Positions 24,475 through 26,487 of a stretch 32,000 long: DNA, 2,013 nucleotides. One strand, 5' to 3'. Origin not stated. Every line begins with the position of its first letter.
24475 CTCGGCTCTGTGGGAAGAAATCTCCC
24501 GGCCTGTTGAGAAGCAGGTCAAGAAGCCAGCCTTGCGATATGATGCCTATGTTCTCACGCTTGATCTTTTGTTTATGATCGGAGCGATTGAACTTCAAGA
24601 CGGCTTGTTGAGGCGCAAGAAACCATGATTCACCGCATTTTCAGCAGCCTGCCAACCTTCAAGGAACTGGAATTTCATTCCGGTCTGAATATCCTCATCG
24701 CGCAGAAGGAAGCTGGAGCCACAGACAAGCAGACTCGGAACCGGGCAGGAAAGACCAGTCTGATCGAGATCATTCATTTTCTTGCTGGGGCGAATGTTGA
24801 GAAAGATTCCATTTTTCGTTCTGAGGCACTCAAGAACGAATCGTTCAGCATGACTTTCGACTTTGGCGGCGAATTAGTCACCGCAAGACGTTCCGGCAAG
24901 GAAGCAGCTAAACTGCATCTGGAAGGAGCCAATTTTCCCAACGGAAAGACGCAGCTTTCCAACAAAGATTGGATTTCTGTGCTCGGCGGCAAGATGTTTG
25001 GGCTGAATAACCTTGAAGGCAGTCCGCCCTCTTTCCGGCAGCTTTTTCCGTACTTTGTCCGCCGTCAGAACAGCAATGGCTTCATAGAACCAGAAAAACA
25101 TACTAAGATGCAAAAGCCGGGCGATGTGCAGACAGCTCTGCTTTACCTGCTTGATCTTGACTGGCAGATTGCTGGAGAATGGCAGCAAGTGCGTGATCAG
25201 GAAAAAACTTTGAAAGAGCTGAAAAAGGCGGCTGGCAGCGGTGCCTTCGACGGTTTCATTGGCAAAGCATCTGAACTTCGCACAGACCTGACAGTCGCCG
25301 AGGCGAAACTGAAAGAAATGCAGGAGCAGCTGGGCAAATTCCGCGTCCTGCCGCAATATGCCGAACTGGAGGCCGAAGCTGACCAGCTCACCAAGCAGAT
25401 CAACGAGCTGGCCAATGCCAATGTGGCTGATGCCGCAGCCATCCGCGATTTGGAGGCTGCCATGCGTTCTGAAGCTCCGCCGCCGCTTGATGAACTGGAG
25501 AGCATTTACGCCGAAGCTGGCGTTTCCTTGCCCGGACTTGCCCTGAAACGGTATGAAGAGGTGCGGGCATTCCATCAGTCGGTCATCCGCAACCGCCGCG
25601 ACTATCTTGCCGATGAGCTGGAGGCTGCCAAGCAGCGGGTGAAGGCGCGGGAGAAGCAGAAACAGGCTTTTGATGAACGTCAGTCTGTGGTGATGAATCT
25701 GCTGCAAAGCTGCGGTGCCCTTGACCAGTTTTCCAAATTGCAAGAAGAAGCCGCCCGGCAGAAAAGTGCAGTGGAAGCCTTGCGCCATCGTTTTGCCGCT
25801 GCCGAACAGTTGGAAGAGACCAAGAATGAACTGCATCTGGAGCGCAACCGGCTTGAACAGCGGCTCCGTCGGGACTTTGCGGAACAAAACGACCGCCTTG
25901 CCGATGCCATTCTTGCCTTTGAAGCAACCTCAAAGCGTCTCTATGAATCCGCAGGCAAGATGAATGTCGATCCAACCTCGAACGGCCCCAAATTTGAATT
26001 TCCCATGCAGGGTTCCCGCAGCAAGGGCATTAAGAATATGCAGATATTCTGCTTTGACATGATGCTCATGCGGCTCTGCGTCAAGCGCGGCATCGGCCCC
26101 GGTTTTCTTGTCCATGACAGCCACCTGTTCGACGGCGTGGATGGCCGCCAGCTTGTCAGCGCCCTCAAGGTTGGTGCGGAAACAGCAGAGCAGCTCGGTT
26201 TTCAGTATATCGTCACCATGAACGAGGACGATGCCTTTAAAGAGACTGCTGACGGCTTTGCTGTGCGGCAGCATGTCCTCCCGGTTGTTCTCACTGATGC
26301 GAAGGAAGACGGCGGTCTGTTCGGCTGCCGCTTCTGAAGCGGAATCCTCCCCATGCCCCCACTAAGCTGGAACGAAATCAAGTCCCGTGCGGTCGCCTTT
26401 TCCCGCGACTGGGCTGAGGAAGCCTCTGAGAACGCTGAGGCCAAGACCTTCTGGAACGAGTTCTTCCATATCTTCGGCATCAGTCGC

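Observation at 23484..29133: ABC-3C module and an MmeI-family type IIL enzyme form one apparent four-gene operon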

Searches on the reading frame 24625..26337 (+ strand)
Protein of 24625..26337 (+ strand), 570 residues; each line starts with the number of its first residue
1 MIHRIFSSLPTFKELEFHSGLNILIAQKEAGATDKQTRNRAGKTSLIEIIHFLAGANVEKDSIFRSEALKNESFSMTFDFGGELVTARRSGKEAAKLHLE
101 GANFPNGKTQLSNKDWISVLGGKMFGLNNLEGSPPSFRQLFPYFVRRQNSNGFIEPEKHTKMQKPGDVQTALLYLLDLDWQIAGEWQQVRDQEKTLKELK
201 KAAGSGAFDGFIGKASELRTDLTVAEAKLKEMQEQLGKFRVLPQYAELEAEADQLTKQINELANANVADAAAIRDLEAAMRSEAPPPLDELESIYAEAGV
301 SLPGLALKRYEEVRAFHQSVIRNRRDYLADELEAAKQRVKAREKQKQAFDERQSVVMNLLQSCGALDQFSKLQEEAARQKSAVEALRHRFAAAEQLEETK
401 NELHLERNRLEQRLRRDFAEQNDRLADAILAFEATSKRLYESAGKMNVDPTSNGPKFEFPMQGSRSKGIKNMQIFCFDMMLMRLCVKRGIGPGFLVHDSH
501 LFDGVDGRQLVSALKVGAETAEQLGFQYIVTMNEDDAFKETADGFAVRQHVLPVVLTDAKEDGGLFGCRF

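Call 3: search_protein_families(library=pfam, proteins=[window:24625-26337:+], max_evalue=0.01)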
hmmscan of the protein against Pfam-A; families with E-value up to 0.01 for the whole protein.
window:24625-26337:+ (570 aa): 3 families
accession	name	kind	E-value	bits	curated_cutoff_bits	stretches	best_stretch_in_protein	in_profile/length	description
PF10088.15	DUF2326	-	1.9e-41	141.5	28.7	1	436-570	2-141/141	Uncharacterised protein conserved in bacteria (DUF2326)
PF20275.3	CTD10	-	5.1e-18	66.4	28.1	1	272-397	2-134/134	C-terminal domain 10 of the ABC-three component (ABC-3C) systems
PF13476.12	AAA_23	-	0.006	17.7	27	1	13-262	13-196/201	AAA domain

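Call 4: search_protein_families(library=padloc, proteins=[window:24625-26337:+], max_evalue=0.01)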
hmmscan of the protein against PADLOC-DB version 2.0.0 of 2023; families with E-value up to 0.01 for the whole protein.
window:24625-26337:+ (570 aa): 5 families
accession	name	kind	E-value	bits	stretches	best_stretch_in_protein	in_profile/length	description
PDLC04774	PDC-M68B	-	1.2e-152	507.6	1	1-570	1-581/581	-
PDLC03859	LmuB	-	5.7e-10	37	1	14-423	18-405/611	-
PDLC03863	LmuB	-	1.1e-08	32.3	1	320-499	352-539/610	-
PDLC03864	LmuB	-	0.0037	13.9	0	213-282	267-340/657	-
PDLC03865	LmuB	-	0.0079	12.4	0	187-414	220-432/1007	-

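Call 20: find_homologous_proteins(query=window:24625-26337:+, max_evalue=1e-10)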
Query window:24625-26337:+ (570 aa): 2508 proteins with E <= 1e-10 among 8000 candidates; the best 120 are listed.
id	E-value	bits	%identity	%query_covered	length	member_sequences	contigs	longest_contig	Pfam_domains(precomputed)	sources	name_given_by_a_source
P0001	0.0e+0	1159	93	100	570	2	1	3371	PF10088.16,PF20275.4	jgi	jgi:uncharacterized protein YydD (DUF2326 family)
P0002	0.0e+0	1083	87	100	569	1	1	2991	PF10088.16,PF20275.4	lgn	-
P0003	1.2e-293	993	80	100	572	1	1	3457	PF10088.16,PF20275.4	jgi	jgi:uncharacterized protein YydD (DUF2326 family)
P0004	2.0e-293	992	80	100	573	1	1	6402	PF10088.16,PF20275.4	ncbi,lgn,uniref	uniref:ABC-three component system protein n=1 Tax=Candidatus Electronema sp. TaxID=2698783 RepID=UPI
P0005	2.5e-293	992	80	100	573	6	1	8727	PF10088.16,PF20275.4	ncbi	-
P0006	1.5e-291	986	79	100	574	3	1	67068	PF10088.16,PF20275.4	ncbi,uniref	ncbi:ABC-three component system protein [Candidatus Electronema sp. JC]|uniref:ABC-three component s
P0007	1.3e-288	976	77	100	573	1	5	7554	PF10088.16,PF20275.4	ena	-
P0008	2.2e-287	972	77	100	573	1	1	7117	PF10088.16,PF20275.4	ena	-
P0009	9.6e-286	967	77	100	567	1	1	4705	PF10088.16,PF20275.4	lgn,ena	-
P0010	4.5e-285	964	77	100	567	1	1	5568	PF10088.16,PF20275.4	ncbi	-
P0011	6.6e-284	961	77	100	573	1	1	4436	PF10088.16,PF20275.4,PF13476.13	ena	-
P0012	2.0e-282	956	76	100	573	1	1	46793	PF10088.16,PF20275.4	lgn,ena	-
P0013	2.1e-282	956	76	100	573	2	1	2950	PF10088.16,PF20275.4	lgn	-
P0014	3.5e-281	952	76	100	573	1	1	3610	PF10088.16,PF20275.4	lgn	-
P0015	6.7e-281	951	76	100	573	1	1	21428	PF10088.16,PF20275.4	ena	-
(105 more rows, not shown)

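Call 22: find_related_loci(query=A1, collection=genome_contigs, flank=10000)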
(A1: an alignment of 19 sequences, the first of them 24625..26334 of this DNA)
Query A1 (570 aa) in genome_contigs; peptide patterns used: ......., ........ (x = any residue, [..] = any of these).
324 stretches matched a pattern; 276 encode a relative of the query (tblastn E <= 1e-3); the best 80 are kept; 80 distinct loci.
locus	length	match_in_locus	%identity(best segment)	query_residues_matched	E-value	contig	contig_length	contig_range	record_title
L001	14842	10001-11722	79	1-570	0e+0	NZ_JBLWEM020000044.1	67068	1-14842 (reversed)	Candidatus Electronema sp. JC JC__266087, whole genome shotgun sequence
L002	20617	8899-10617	79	1-570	0e+0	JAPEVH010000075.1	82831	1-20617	MAG: Candidatus Electronema sp. isolate KV k127_18006007, whole genome shotgun sequence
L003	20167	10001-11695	74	1-562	0e+0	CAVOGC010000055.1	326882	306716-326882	MAG: uncultured Gammaproteobacteria bacterium isolate MFD09964.bin.1.117 genome assembly, contig: contig_9367, whole gen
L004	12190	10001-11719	73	1-570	0e+0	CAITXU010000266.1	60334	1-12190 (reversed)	MAG: uncultured Verrucomicrobia bacterium isolate Kiruna_bin-02725 genome assembly, contig: bin-02725:266/298, whole gen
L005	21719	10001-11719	73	1-570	0e+0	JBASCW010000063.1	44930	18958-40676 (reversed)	MAG: Burkholderiales bacterium isolate MFD03501_ilm_asm_bin14 k127_18018, whole genome shotgun sequence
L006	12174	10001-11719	72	1-570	0e+0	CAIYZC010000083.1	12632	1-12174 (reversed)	MAG: uncultured Pedosphaera sp. isolate Umea_bin-10158 genome assembly, contig: bin-10158:083/870, whole genome shotgun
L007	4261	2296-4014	73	1-570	0e+0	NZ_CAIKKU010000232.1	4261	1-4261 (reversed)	MAG: uncultured Thiodictyon sp. isolate Loclat_bin-12166, whole genome shotgun sequence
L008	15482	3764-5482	72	1-570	0e+0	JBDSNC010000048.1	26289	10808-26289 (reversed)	MAG: Luteolibacter sp. isolate cluster1_bin.407 k127_6128380, whole genome shotgun sequence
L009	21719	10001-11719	70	1-570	0e+0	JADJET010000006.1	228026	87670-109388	MAG: Gammaproteobacteria bacterium isolate Bjer_18-Q3-R1-45_BAT3C.258 tig00006999-10-2273770, whole genome shotgun seque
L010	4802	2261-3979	72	1-570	0e+0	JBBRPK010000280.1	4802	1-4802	MAG: Verrucomicrobiota bacterium isolate La1_metabat2.433 LA1C_B2.433_k141_589799L_4802_cov_27.0045, whole genome shotgu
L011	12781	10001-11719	71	1-570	0e+0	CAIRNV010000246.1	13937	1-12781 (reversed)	MAG: uncultured Verrucomicrobia bacterium isolate LaPlata-a_bin-0377 genome assembly, contig: bin-0377:246/492, whole ge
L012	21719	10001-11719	71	1-570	0e+0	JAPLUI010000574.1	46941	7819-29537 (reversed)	MAG: Verrucomicrobia bacterium isolate LacPavin_0419_WC70L_MAG_62_22 LacPavin_0419_WC70L_scaffold_578728, whole genome s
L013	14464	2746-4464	71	1-570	0e+0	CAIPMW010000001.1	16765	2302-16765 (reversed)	MAG: uncultured Chlorobiaceae bacterium isolate Umea1_bin-1492 genome assembly, contig: bin-1492:001/117, whole genome s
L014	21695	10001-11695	69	1-562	0e+0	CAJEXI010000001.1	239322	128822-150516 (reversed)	MAG: uncultured Chlorobiaceae bacterium isolate RF-1857-SP43-464-F4_S21 genome assembly, contig: NODE_1_length_239322_co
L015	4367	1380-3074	71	1-562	0e+0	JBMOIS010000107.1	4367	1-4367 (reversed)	MAG: Chlorobium sp. isolate Deming_bin.463 contig73312, whole genome shotgun sequence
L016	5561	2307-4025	69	1-570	0e+0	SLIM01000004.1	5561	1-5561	MAG: Gammaproteobacteria bacterium isolate CSSed165cm_20 CSSed16-5cm-72842, whole genome shotgun sequence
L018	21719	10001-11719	68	1-570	0e+0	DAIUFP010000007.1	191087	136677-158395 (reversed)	MAG TPA_asm: Gemmatimonadaceae bacterium isolate CTOTU41476 NODE_13_length_191087_cov_9.730563, whole genome shotgun seq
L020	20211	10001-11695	70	1-562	0e+0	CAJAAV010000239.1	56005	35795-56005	MAG: uncultured Chlorobiaceae bacterium isolate Loc080925-8m_bin-189 genome assembly, contig: bin-189:239/293, whole gen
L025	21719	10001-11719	67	1-570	0e+0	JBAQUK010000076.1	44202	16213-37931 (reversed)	MAG: Desulfosalsimonadaceae bacterium isolate MFD12006_ilm_asm_bin16 k127_50410, whole genome shotgun sequence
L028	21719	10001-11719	67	1-570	0e+0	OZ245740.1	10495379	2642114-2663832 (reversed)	MAG: Limisphaerales bacterium isolate 18d4b110-818c-4cb3-93cd-e2494454740f genome assembly, chromosome: 1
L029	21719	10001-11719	67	1-570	0e+0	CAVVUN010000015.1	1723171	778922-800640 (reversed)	MAG: Nitrospirota bacterium isolate MFD03899.bin.2.182 genome assembly, contig: contig_7566, whole genome shotgun sequen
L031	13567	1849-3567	71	1-570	0e+0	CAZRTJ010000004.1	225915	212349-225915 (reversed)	MAG TPA_asm: uncultured Bacteroidota bacterium isolate binchicken_co16_206 genome assembly, contig: NODE_57_length_22591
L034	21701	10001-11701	69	1-570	0e+0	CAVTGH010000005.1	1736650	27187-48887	MAG: uncultured Acidobacteriaceae bacterium isolate MFD09222.bin.1.109 genome assembly, contig: contig_57037, whole geno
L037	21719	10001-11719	66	1-570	0e+0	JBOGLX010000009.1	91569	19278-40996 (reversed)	MAG: Terracidiphilus sp. isolate TC-S_metawrap_bin.184 k127_3029645, whole genome shotgun sequence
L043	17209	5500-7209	66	1-570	0e+0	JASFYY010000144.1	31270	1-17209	MAG: Verrucomicrobiota bacterium isolate MAY_MAG_00011 ALL_000000000985, whole genome shotgun sequence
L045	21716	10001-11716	63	1-570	0e+0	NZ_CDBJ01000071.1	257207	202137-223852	Aeromonas rivuli strain DSM 22539, whole genome shotgun sequence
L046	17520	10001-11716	63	1-570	0e+0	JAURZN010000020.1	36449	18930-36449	MAG: Gallionella sp. isolate E6_concoct.bin.175_sub E6_k141_78640, whole genome shotgun sequence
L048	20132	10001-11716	63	1-570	0e+0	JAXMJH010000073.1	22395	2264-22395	MAG: Lysobacteraceae bacterium isolate G7_concoct.bin.32 k141_88165, whole genome shotgun sequence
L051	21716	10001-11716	63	1-570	0e+0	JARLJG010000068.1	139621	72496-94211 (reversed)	MAG: Burkholderiaceae bacterium isolate MAG_BA346 MetaBAT2_Bin_346_Anoxic_k141_2460543, whole genome shotgun sequence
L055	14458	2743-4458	63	1-570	0e+0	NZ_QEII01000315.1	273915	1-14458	Rhodoferax ferrireducens isolate OTU1 NODE_7133587_length_273915_cov_49.3033, whole genome shotgun sequence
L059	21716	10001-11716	62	1-570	0e+0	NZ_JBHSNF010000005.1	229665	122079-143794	Rhodanobacter ginsengisoli strain KACC 11762 spades_K_17_127_5, whole genome shotgun sequence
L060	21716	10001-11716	62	1-570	0e+0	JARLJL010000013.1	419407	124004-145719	MAG: Sulfuriferula sp. isolate MAG_CA113 MetaCoAG_Bin_113_Anoxic_k141_1372082, whole genome shotgun sequence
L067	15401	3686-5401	62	1-570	0e+0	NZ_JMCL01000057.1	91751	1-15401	Pseudomonas sp. Ant30-3 contig_57, whole genome shotgun sequence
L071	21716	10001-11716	62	1-570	0e+0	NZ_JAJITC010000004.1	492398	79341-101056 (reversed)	Paraburkholderia translucens strain MMS20-SJTN17 contig4, whole genome shotgun sequence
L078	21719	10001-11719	61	1-570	0e+0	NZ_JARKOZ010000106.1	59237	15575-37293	MAG: Solidesulfovibrio sp. isolate D159_maxbin.009 k141_8152, whole genome shotgun sequence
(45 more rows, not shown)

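Call 27: search_protein_families(library=pfam, proteins=[L043:354-2837:+, L051:7150-8043:+, L067:5487-6749:+, L005:3809-6337:+, L045:13016-14992:+, L055:10087-11337:-, L060:13050-14108:+, L048:4961-7015:-, L051:11826-12608:+, L071:12660-13685:+], max_evalue=0.001)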
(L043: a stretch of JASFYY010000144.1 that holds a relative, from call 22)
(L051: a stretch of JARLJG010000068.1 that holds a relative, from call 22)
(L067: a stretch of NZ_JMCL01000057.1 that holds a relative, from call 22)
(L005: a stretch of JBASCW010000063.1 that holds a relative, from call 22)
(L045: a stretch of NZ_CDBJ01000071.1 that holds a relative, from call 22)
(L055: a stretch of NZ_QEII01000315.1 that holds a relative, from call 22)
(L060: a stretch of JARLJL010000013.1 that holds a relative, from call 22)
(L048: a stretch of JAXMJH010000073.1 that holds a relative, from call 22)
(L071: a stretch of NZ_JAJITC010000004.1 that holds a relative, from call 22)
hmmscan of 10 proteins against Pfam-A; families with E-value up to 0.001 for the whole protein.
L043:354-2837:+ (827 aa): 6 families
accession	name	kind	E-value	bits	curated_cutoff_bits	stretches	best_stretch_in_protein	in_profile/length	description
PF02384.22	N6_Mtase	-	2.7e-53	181.8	20.4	1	133-450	4-306/311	N-6 DNA Methylase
PF01420.25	Methylase_S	-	2.3e-38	132.5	22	2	454-607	2-154/168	Type I restriction modification DNA specificity domain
PF07669.17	Eco57I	-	2.3e-06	28.2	25.3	1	258-341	70-162/171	Eco57I restriction-modification methylase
PF01170.24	UPF0020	-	3.4e-06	27.3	22.3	1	165-273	20-132/197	RMKL-like, methyltransferase domain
PF12161.14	HsdM_N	-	0.00054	21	24.5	0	7-120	2-131/135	HsdM N-terminal domain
PF20473.4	MmeI_Mtase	-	0.001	18.8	27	0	176-238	22-83/259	MmeI, DNA-methyltransferase domain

L051:7150-8043:+ (297 aa): 0 families

L067:5487-6749:+ (420 aa): 0 families

L005:3809-6337:+ (842 aa): 5 families
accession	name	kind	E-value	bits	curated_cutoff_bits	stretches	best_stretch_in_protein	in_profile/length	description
PF04851.21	ResIII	-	8.5e-37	127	22.5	1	187-339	4-163/164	Type III restriction enzyme, res subunit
PF18766.7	SWI2_SNF2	-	5.6e-12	46.2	26.7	1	210-340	22-157/221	SWI2/SNF2 ATPase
PF00270.35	DEAD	-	1.4e-10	41.6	26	1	189-339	2-161/167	DEAD/DEAH box helicase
PF04313.20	HSDR_N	-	2.4e-05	24.7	25.1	0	55-118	124-195/198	Type I restriction enzyme R protein N terminus (HSDR_N)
PF13588.12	HSDR_N_2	-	0.00033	21.2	25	1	54-119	34-100/110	Type I restriction enzyme R protein N terminus (HSDR_N)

L045:13016-14992:+ (658 aa): 4 families
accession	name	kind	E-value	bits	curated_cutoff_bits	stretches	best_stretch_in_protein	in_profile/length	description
PF01935.23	DUF87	-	4.3e-30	105.9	23.2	1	171-469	2-218/220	Helicase HerA, central domain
PF10412.15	TrwB_AAD_bind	-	4.9e-08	32.7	20.5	1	190-244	13-63/387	Type IV secretion-system coupling protein DNA-binding domain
PF05872.18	HerA_C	-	6.9e-07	28.7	22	1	483-587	250-361/502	Helicase HerA-like C-terminal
PF01580.24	FtsK_SpoIIIE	-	1.1e-06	28.7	24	0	184-214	32-61/221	FtsK/SpoIIIE family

L055:10087-11337:- (416 aa): 4 families
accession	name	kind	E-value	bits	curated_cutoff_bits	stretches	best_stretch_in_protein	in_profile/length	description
PF00589.27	Phage_integrase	-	7.2e-18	65.4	27.1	1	227-386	9-169/172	Phage integrase family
PF13356.12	Arm-DNA-bind_3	-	5.5e-15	55.7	27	1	22-109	1-82/83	Arm DNA-binding domain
PF14659.12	Phage_int_SAM_3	-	7.1e-09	36.2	22.6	1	115-171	1-56/58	Phage integrase, N-terminal SAM-like domain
PF22022.2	Phage_int_M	-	1.9e-07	31.6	27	1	118-201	3-87/96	Phage integrase central domain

L060:13050-14108:+ (352 aa): 0 families

L048:4961-7015:- (684 aa): 1 family
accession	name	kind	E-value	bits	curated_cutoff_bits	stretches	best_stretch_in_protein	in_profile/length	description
PF02195.25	ParB_N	-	4.9e-07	30.2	26.3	1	47-125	22-94/95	ParB N-terminal domain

L051:11826-12608:+ (260 aa): 0 families

L071:12660-13685:+ (341 aa): 1 family
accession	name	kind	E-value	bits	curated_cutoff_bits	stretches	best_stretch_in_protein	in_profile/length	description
PF16263.11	DUF4917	-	1.2e-162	541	28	1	19-329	1-311/311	Domain of unknown function (DUF4917)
